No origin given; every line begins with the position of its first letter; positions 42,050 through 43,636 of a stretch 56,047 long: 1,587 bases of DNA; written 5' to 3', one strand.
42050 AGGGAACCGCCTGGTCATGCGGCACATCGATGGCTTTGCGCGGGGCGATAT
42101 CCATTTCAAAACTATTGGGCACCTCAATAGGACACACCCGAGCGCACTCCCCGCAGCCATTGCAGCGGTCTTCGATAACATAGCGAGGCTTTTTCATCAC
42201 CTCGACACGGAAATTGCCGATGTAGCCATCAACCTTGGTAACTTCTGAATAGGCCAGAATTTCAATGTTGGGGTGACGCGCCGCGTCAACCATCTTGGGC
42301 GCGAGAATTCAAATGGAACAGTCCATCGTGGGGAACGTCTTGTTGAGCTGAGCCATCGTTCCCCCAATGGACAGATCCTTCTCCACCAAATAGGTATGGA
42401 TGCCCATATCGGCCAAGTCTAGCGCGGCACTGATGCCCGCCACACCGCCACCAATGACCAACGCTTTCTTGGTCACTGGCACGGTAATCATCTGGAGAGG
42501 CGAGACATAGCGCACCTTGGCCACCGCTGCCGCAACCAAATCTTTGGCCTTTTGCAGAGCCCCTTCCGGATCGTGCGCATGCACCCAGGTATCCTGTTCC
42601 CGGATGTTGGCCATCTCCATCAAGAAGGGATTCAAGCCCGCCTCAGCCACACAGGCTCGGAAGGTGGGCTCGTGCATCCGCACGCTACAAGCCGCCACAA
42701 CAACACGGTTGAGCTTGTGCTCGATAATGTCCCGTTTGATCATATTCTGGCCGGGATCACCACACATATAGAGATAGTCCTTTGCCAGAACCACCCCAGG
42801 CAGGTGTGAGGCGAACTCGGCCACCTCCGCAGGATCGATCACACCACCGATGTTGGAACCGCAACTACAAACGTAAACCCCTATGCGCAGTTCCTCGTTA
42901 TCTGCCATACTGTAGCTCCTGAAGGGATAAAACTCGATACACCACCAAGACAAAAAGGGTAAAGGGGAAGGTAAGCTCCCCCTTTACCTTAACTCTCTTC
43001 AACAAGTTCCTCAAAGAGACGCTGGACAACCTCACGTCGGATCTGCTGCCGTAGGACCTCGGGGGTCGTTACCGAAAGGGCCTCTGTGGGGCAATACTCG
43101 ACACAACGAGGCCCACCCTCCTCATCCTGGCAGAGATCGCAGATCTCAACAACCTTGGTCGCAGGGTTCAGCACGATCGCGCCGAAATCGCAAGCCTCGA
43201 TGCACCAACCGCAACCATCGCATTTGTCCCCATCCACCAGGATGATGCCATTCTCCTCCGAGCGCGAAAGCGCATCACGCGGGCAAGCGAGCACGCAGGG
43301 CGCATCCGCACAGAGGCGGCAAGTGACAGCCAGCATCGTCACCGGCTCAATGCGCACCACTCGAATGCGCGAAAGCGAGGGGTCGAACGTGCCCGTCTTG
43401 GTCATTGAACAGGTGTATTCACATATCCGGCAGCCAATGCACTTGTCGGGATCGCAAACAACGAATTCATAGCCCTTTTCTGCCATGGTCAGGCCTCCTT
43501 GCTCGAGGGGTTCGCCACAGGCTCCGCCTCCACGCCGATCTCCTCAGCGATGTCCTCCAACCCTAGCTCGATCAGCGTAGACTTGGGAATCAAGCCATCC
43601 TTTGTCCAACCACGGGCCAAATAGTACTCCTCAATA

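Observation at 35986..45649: AOR-ferredoxin-HdrA-MvhD-[NiFe] hydrogenase-polyferredoxin gene string lacking HdrBC: candidate aldehyde/acid-linked electron-bifurcating hydrogenase complex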

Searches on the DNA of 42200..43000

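Call 71: search_rna_families(source=window, start=42200, end=43000, threshold=evalue, max_evalue=5)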
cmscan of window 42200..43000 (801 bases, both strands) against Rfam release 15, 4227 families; matches with E-value up to 5: 1.
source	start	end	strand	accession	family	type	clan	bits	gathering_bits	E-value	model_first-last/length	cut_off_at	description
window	42923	42994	+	RF02029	sraA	Gene; sRNA;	-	20.4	56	1.9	1-95/95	no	sraA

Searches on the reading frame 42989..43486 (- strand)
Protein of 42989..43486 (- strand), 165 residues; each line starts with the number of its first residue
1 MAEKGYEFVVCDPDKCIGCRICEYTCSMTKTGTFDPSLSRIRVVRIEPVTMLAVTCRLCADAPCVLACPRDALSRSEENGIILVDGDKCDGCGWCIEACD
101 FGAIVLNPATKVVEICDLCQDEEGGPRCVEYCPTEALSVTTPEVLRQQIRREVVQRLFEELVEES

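Call 6: search_protein_families(library=pfam, proteins=[window:42989-43486:-], max_evalue=0.001)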
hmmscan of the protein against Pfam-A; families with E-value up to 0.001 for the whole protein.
window:42989-43486:- (165 aa): 11 families
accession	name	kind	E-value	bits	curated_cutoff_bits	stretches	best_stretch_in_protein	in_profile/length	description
PF13247.11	Fer4_11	-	2.7e-15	56.8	26.2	1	50-139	4-97/100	4Fe-4S dicluster domain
PF00037.32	Fer4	-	1.6e-12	47.1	21.1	1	84-104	3-23/24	4Fe-4S binding domain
PF12838.12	Fer4_7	-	1.2e-10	42.1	27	1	56-103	2-52/52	4Fe-4S dicluster domain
PF13237.11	Fer4_10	-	1.5e-09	38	25.5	1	54-99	7-52/53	4Fe-4S dicluster domain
PF13187.11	Fer4_9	-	1.6e-09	38.1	27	2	15-72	1-51/52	4Fe-4S dicluster domain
PF12837.12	Fer4_6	-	4.1e-09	36.4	25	1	81-104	1-24/24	4Fe-4S binding domain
PF25160.1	LdpA_Fe-S-bd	-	1.5e-05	25.1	27.6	1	61-104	6-43/49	LdpA Fe-S cluster-binding domain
PF14697.11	Fer4_21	-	4.1e-05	24.1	35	1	84-137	3-57/59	4Fe-4S dicluster domain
PF13484.11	Fer4_16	-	7.6e-05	23.8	30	0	127-147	7-27/66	4Fe-4S double cluster binding domain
PF13534.11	Fer4_17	-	0.00023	22.1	22.2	0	14-28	44-58/61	4Fe-4S dicluster domain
PF12798.12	Fer4_3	-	0.00026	22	27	0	89-103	1-15/15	4Fe-4S binding domain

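Call 7: search_protein_families(library=ncbifam, proteins=[window:42989-43486:-], max_evalue=0.001)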
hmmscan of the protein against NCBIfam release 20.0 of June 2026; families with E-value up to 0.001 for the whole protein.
window:42989-43486:- (165 aa): 54 families (the best 25 are shown)
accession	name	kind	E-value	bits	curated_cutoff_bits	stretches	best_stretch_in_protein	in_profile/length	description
NF009408.0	PRK12769.1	equivalog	3.4e-28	98.2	1003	1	7-152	3-157/659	formate-dependent uric acid utilization protein AegA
NF045766.1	PhenlGlyoxDHPadI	equivalog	3.9e-26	91.8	700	1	5-145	3-141/443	NADH-dependent phenylglyoxylate dehydrogenase subunit beta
NF007658.0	PRK10330.1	equivalog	5.9e-23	81.3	260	1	8-147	4-162/181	electron transport protein HydN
TIGR02951.1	DMSO_dmsB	equivalog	1.2e-22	80.7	214.1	1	51-148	59-159/161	DMSO/selenate family reductase complex B subunit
NF009451.0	PRK12809.1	equivalog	7.7e-22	77.3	1154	1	7-152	3-148/639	formate-dependent uric acid utilization protein YgfT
TIGR03149.1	cyt_nit_nrfC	equivalog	4.9e-21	75.1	377.6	1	9-151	41-193/225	cytochrome c nitrite reductase Fe-S protein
NF038355.1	FDH3_beta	equivalog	1.2e-18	67.8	240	1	10-107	6-104/180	formate dehydrogenase FDH3 subunit beta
NF008134.0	PRK10882.1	equivalog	8.6e-17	61.2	263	1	54-154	111-220/329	hydrogenase 2 operon protein HybA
NF007382.0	PRK09898.1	equivalog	1.2e-16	60.9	213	2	50-140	117-201/208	ferredoxin-like protein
NF045797.1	DsrO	equivalog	1.8e-15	57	200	1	49-109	96-155/235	sulfate reduction electron transfer complex DsrMKJOP subunit DsrO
TIGR03478.1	DMSO_red_II_bet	subfamily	2.1e-15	56.5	480.7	1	52-136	127-214/321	DMSO reductase family type II enzyme, iron-sulfur subunit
NF011569.0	PRK14993.1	equivalog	3.5e-15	56.1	416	1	10-136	47-182/244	tetrathionate reductase subunit TtrB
NF042979.1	EthbenzDh_ebdB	equivalog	5.9e-15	55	740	1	51-121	148-218/354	ethylbenzene dehydrogenase subunit beta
TIGR01582.1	FDH-beta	equivalog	4.5e-14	52.2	334.7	1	55-153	92-193/283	formate dehydrogenase subunit beta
NF041715.1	arsenate_red_ArrB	equivalog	1.3e-12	47.7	450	1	9-109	5-109/233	arsenate respiratory reductase iron-sulfur subunit ArrB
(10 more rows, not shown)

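Call 9: search_solved_structures(query=window:42989-43486:-, max_evalue=0.001)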
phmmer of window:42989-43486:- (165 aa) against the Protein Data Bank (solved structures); distinct sequences matched with E-value up to 0.001: 40.
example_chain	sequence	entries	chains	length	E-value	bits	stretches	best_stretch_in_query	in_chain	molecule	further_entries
9mqx_E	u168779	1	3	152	7e-31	110.7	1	9-156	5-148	Fe-S-cluster-containing hydrogenase subunit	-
6x6u_B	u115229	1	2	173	3.9e-27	98.5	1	8-134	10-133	Oxidoreductase, Fe-S subunit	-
6x1o_B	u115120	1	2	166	1.1e-26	97.1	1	9-134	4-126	Oxidoreductase, Fe-S subunit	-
8c0z_C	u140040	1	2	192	1.1e-23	87.2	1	9-139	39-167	Iron-sulfur cluster-binding protein potential subunit of aldehyde oxidoreductase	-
7qv7_A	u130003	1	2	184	6.1e-21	78.3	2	7-106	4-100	Hydrogen dependent carbon dioxide reductase subunit HycB3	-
7z0s_B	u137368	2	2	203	2.7e-20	76.2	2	7-107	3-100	Formate hydrogenlyase subunit 2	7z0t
7qv7_B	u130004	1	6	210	2.1e-19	73.3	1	7-110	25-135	Hydrogen dependent carbon dioxide reductase subunit HycB4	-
2ivf_B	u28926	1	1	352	2.3e-17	66.7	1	52-134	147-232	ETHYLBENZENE DEHYDROGENASE BETA-SUBUNIT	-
9vap_B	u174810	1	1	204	1.8e-16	63.7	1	10-108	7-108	4Fe-4S dicluster domain-containing protein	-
6cz7_B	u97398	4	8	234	6.6e-14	55.4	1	9-110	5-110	4Fe-4S ferredoxin, iron-sulfur binding domain protein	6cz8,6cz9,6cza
2vpw_B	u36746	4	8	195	7e-14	55.3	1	11-136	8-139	NRFC PROTEIN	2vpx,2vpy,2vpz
4ydd_B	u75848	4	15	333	1.3e-13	54.5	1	54-141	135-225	DMSO reductase family type II enzyme, iron-sulfur subunit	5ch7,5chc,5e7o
1q16_B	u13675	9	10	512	1.5e-13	54.2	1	52-132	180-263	Respiratory nitrate reductase 1 beta chain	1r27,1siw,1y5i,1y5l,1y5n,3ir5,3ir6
3egw_B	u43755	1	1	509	1e-12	51.5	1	52-132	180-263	Respiratory nitrate reductase 1 beta chain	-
1y4z_B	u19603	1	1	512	1.3e-12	51.2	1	52-132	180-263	Respiratory nitrate reductase 1 beta chain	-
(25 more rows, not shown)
